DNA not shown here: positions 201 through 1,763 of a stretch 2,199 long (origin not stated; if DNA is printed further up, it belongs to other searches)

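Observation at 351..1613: Myristoylation-motif protein with a C-terminal PPPDE/DeSI-like permuted-papain domain behind a long, unassignable N-terminal extension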

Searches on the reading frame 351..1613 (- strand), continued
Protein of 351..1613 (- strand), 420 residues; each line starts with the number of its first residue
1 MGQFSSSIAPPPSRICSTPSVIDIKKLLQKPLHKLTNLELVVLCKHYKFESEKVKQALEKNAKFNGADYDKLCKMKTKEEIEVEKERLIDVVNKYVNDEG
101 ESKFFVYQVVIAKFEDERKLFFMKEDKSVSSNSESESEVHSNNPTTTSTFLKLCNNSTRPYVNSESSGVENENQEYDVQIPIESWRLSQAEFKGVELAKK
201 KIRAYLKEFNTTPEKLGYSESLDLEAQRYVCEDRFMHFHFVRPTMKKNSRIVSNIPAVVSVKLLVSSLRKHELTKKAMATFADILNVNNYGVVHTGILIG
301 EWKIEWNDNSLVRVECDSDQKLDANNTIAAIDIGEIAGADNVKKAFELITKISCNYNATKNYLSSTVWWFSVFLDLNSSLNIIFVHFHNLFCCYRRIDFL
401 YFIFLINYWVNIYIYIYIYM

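Call 31: predict_structure(alignment_id=A1)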
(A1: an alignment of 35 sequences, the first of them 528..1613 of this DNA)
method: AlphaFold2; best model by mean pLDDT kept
length: 362 residues; sequences in the alignment: 35
mean_pLDDT: 81.1   pTM: 0.59
mean pLDDT of the five models: 81.1, 80.7, 80.5, 80.2, 80.0
residues with pLDDT >= 90: 207; 70-90: 61; 50-70: 42; < 50: 52
segments of 3 or more residues with pLDDT < 50: 1-3, 13-17, 136-172, 285-290
pLDDT, mean of each block of 10 residues (from residue 1): 50 51 94 96 95 96 92 95 96 96 96 94 84 52 37 36 37 69 90 97 93 90 96 95 84 84 83 56 49 83 91 87 83 97 97 97 83
secondary structure, 60 per line:
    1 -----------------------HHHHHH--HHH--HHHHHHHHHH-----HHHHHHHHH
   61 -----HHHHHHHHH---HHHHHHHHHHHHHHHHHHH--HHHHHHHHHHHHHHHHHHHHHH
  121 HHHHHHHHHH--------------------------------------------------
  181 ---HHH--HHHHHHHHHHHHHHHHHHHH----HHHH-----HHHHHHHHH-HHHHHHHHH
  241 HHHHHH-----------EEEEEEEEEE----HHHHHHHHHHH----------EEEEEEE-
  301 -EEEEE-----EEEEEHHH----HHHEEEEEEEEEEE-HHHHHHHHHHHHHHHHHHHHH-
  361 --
elements in order: H24-29 H37-46 H52-60 H66-74 H78-96 H99-130 H189-208 H213-216 H222-230 H232-246 E258-267 H272-282 E293-299 E302-306 E312-316 E327-337 H339-359

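Call 33: fold_search(model_id=the predicted structure, library=pdb)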
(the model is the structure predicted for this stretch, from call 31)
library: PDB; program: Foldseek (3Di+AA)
matches with E <= 10: 73; with E <= 0.001: 0
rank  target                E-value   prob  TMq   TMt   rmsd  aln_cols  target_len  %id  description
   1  3ebq                  1.4e-02  1.00  0.21  0.45   4.5       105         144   13  Crystal structure of human PPPDE1 (released 2008-11-04)
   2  2wp7                  5.0e-02  0.99  0.21  0.40   4.7       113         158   17  Crystal structure of deSUMOylase(DUF862) (released 2010-09-01)
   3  8ym2_A                1.3e+00  0.06  0.08  0.16  15.8       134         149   13  Crystal structure of AIDA-1 PTB domain in complex with SynGAP NPxF motif (released 2024-05-29)
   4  3bs5_A                1.4e+00  0.60  0.17  0.55   4.9       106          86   10  Crystal Structure of hCNK2-SAM/dHYP-SAM Complex (released 2008-02-26)
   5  2etd                  1.5e+00  0.09  0.12  0.22  10.5       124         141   14  Crystal structure of a lema protein (tm0961) from thermotoga maritima msb8 at 2.28 A resolution (released 2005-11-15)
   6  1v85_MODEL_1_A        1.8e+00  0.30  0.13  0.46   9.1        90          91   18  Sterile alpha motif (SAM) domain of mouse bifunctional apoptosis regulator (released 2005-01-25)
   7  8y6v_D                2.1e+00  0.13  0.12  0.14   9.2        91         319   14  Near-atomic structure of icosahedrally averaged jumbo bacteriophage PhiKZ capsid (released 2024-08-14)
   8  1yz6                  2.1e+00  0.03  0.09  0.11  18.5       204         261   14  Crystal structure of intact alpha subunit of aIF2 from Pyrococcus abyssi (released 2005-06-28)
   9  1yz7                  2.4e+00  0.05  0.11  0.19  19.5       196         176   11  Crystal structure of a C-terminal segment of the alpha subunit of aIF2 from Pyrococcus abyssi (released 2005-06-28)
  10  3suz                  2.6e+00  0.06  0.08  0.10  13.9        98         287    9  Crystal structure of Rat Mint2 PPC (released 2012-07-11)
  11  8hm4_B                2.8e+00  0.08  0.11  0.10  12.9       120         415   15  Crystal structure of PPIase (released 2023-11-29)
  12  5njj_C                2.8e+00  0.04  0.06  0.13  12.3        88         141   11  PTB domain of human Numb isoform-1 (released 2017-12-13)
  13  4dx9_g                3.1e+00  0.07  0.09  0.18  11.8        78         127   10  ICAP1 in complex with integrin beta 1 cytoplasmic tail (released 2013-01-09)
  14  8bw8_A                3.2e+00  0.41  0.19  0.62   4.1       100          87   11  Crystal structure of the dCNK-SAM-CRIC-PDZ/dHYP-SAM complex (released 2024-02-21)
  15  3d8e_B                3.4e+00  0.03  0.07  0.16  14.9       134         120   12  Crystal structure of the human Fe65-PTB1 domain (trigonal crystal form) (released 2008-06-10)
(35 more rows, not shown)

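Call 51: find_encoding_contigs(protein=P0005, flank=3000, max_places=2)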
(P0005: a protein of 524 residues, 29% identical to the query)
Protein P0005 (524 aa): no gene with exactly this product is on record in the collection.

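Call 52: list_cluster_members(proteins=[P0019, P0021, P0023, P0026, P0028, P0030, P0032, P0035, P0037, P0039])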
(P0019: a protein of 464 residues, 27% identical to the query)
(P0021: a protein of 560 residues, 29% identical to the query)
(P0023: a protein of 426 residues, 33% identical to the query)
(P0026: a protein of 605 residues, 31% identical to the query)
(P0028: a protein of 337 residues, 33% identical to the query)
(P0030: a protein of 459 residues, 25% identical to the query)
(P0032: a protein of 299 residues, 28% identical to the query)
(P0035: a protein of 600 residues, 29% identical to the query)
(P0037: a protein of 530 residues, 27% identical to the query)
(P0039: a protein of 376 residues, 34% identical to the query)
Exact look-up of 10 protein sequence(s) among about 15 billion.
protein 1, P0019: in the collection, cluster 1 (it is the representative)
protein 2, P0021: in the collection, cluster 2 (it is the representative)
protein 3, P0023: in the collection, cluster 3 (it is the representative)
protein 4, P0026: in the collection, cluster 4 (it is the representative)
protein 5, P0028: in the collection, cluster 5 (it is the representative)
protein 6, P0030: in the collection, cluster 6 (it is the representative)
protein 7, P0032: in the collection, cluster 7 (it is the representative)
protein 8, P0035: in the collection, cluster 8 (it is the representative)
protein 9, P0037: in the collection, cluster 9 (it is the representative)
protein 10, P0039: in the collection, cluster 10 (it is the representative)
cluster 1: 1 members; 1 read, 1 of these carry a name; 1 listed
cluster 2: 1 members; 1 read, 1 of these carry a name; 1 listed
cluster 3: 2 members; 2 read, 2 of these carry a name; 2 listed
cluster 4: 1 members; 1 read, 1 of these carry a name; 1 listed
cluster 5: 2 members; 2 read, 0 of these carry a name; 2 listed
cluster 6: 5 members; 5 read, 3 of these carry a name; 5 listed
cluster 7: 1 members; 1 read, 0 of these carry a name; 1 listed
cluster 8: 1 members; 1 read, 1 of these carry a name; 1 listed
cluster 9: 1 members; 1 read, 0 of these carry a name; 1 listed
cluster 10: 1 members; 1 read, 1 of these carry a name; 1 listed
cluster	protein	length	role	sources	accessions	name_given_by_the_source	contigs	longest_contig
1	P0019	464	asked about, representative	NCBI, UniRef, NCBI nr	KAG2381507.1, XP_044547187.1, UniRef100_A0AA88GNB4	hypothetical protein C9374_006496 [Naegleria lovaniensis] | SAM domain-containing protein n=1 Tax=Naegleria lovaniensis TaxID=51637 ... | uncharacterized protein C9374_006496 [Naegleria lovaniensis]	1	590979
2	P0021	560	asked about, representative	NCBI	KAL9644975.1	hypothetical protein ABK040_004468 [Willaertia magna]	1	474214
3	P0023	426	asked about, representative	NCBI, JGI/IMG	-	hypothetical protein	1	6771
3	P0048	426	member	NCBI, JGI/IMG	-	hypothetical protein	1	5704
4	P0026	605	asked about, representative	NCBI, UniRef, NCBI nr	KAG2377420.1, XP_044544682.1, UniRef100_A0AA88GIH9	hypothetical protein C9374_009331 [Naegleria lovaniensis] | PPPDE domain-containing protein n=1 Tax=Naegleria lovaniensis TaxID=51637 ... | uncharacterized protein C9374_009331 [Naegleria lovaniensis]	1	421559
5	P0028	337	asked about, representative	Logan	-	-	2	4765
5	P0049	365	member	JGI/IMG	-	-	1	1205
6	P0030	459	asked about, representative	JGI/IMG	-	hypothetical protein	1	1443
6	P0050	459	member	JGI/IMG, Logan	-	hypothetical protein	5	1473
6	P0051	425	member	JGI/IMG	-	hypothetical protein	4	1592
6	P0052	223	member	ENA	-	-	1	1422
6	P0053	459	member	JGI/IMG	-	-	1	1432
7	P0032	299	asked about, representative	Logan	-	-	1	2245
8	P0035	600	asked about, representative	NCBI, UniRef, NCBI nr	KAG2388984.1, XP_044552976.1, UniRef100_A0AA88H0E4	hypothetical protein C9374_014384 [Naegleria lovaniensis] | SAM domain-containing protein n=1 Tax=Naegleria lovaniensis TaxID=51637 ... | uncharacterized protein C9374_014384 [Naegleria lovaniensis]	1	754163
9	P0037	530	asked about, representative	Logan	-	-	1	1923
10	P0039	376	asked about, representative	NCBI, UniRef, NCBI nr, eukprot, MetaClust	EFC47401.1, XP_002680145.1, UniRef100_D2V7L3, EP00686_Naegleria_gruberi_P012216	predicted protein [Naegleria gruberi] | Predicted protein n=1 Tax=Naegleria gruberi TaxID=5762 RepID=D2V7L3_NAEGR | uncharacterized protein NAEGRDRAFT_64844 [Naegleria gruberi]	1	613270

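Call 55: search_protein_families(library=pfam, proteins=[P0019, P0021, P0025, P0026, P0027, P0029, P0030, P0035, P0037, P0038], max_evalue=0.01)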
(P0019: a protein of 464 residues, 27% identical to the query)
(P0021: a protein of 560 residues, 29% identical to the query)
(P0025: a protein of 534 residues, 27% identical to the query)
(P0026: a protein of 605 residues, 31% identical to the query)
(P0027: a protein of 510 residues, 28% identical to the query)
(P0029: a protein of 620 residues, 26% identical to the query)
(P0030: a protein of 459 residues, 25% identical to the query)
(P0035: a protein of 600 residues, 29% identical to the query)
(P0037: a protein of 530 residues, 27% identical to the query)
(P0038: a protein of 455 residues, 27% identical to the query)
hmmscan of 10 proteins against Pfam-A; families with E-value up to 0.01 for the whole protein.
P0019 (464 aa): 0 families

P0021 (560 aa): 4 families
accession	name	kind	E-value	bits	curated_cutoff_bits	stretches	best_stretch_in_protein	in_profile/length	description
PF07647.24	SAM_2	-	3.2e-10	40.5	20.5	1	22-86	1-66/66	SAM domain (Sterile alpha motif)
PF00536.37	SAM_1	-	9.8e-10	39.1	23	1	24-86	2-64/64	SAM domain (Sterile alpha motif)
PF04746.17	DUF575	-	0.0032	18.1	25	0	24-68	34-79/101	Protein of unknown function (DUF575)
PF18016.8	SAM_3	-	0.0057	17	22.6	0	27-68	12-51/65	SAM domain (Sterile alpha motif)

P0025 (534 aa): 1 family
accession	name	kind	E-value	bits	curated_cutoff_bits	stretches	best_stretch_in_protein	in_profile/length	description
PF16044.11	DUF4796_C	-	0.0077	16.4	28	0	319-387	59-125/152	DUF4796 C-terminal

P0026 (605 aa): 1 family
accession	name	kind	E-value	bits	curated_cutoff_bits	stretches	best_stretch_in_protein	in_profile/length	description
PF05903.20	Peptidase_C97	-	0.00053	20.3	29.2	1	369-450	32-119/151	PPPDE putative peptidase domain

P0027 (510 aa): 2 families
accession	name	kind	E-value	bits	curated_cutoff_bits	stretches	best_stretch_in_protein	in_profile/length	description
PF07647.24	SAM_2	-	2e-05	25.1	20.5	1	20-83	3-66/66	SAM domain (Sterile alpha motif)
PF05903.20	Peptidase_C97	-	0.0092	16.3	29.2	0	220-337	2-121/151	PPPDE putative peptidase domain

P0029 (620 aa): 0 families

P0030 (459 aa): 2 families
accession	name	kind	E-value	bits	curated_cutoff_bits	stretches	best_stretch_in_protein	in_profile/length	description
PF07647.24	SAM_2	-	0.0004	20.9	20.5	1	23-68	4-49/66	SAM domain (Sterile alpha motif)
PF10627.14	CsgE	-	0.0039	17.9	25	0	77-114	56-93/105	Curli assembly protein CsgE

P0035 (600 aa): 1 family
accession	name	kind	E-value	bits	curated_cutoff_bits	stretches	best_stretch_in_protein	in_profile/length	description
PF10638.14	Sfi1_C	-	0.00098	20.2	21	0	191-257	34-98/103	Spindle body associated protein C-terminus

P0037 (530 aa): 2 families
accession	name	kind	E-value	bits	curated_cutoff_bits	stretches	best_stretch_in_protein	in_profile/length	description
PF00536.37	SAM_1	-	0.00037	21.2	23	1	148-199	11-63/64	SAM domain (Sterile alpha motif)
PF07647.24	SAM_2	-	0.0016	19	20.5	1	132-200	3-66/66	SAM domain (Sterile alpha motif)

P0038 (455 aa): 4 families
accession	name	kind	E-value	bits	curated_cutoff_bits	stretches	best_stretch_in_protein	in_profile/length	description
PF07647.24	SAM_2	-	9.5e-13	48.6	20.5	1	17-81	1-66/66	SAM domain (Sterile alpha motif)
PF00536.37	SAM_1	-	1.5e-11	44.9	23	1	19-81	2-64/64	SAM domain (Sterile alpha motif)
PF05903.20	Peptidase_C97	-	0.00079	19.7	29.2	1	214-329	3-121/151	PPPDE putative peptidase domain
PF08471.15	Ribonuc_red_2_N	-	0.0021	18.6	27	0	282-328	52-99/103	Class II vitamin B12-dependent ribonucleotide reductase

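Call 69: find_encoding_contigs(protein=P0003, flank=2000, max_places=2)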
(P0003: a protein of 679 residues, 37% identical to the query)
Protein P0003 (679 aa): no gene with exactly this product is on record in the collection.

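Call 70: find_encoding_contigs(protein=P0004, flank=2000, max_places=2)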
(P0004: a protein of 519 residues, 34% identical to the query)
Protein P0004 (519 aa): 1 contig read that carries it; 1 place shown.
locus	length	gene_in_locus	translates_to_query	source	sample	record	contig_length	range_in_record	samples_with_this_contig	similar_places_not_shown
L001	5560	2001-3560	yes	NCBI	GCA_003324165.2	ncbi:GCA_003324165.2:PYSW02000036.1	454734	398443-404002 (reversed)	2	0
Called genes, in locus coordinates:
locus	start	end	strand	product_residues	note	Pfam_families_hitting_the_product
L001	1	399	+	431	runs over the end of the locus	PF07065:D123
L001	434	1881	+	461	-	PF01565:FAD_binding_4, PF08031:BBE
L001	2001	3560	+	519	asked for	-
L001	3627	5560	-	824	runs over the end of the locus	-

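Call 72: find_encoding_contigs(protein=window:351-1613:-, flank=10000, max_places=6)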
Protein window:351-1613:- (420 aa): no gene with exactly this product is on record in the collection.

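Call 73: list_cluster_members(proteins=[P0001, P0006, P0008, P0009, P0010, P0011, P0012, P0013, P0014, P0016])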
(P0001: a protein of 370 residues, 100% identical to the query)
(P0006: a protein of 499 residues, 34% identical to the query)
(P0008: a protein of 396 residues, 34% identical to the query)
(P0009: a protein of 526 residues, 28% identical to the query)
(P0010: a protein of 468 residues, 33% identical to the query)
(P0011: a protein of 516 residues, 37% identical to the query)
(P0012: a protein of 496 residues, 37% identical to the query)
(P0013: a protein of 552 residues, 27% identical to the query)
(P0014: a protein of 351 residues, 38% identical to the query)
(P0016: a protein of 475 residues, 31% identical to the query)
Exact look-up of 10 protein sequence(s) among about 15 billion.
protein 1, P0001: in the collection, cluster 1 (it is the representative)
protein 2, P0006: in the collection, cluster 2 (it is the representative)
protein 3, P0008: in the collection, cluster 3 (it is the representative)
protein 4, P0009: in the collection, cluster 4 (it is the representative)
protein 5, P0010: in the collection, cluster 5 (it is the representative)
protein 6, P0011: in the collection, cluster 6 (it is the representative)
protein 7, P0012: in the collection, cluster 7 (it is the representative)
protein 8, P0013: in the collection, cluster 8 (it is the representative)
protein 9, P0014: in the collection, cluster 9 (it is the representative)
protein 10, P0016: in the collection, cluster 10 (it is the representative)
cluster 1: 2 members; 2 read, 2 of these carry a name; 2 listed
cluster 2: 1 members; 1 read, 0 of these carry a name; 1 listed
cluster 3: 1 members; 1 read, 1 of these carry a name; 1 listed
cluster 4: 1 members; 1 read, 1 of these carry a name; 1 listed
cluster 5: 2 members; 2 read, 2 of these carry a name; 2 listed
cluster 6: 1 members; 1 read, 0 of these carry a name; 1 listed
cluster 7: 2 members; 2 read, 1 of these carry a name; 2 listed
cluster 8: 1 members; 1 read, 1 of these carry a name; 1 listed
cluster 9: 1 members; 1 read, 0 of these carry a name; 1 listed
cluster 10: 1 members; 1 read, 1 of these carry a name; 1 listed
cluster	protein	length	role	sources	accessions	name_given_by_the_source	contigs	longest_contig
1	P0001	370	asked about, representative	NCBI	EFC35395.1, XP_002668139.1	predicted protein, partial [Naegleria gruberi]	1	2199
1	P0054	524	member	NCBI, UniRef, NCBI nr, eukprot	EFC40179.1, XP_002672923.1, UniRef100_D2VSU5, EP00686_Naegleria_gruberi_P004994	predicted protein [Naegleria gruberi] | Predicted protein n=1 Tax=Naegleria gruberi TaxID=5762 RepID=D2VSU5_NAEGR | uncharacterized protein NAEGRDRAFT_72064 [Naegleria gruberi]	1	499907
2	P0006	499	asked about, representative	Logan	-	-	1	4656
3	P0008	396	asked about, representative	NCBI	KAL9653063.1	hypothetical protein ABK040_006283 [Willaertia magna]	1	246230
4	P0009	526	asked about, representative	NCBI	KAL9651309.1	hypothetical protein ABK040_001261 [Willaertia magna]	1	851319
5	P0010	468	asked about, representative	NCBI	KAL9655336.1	hypothetical protein ABK040_011177 [Willaertia magna]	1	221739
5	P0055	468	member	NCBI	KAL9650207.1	hypothetical protein ABK040_014863 [Willaertia magna]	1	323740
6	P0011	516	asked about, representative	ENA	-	-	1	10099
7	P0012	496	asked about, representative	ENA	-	-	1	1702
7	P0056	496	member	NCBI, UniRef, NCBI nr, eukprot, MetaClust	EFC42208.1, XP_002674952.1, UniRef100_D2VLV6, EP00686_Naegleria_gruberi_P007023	predicted protein [Naegleria gruberi] | Predicted protein n=1 Tax=Naegleria gruberi TaxID=5762 RepID=D2VLV6_NAEGR | uncharacterized protein NAEGRDRAFT_50633 [Naegleria gruberi]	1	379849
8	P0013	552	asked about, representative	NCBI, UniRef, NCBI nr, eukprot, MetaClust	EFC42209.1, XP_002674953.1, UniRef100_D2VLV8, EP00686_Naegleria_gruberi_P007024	predicted protein [Naegleria gruberi] | Predicted protein n=1 Tax=Naegleria gruberi TaxID=5762 RepID=D2VLV8_NAEGR | uncharacterized protein NAEGRDRAFT_50635 [Naegleria gruberi]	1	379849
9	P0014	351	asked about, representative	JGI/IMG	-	-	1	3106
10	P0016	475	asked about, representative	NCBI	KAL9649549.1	hypothetical protein ABK040_003227 [Willaertia magna]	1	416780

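Call 76: find_encoding_contigs(protein=P0054, flank=3000, max_places=3)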
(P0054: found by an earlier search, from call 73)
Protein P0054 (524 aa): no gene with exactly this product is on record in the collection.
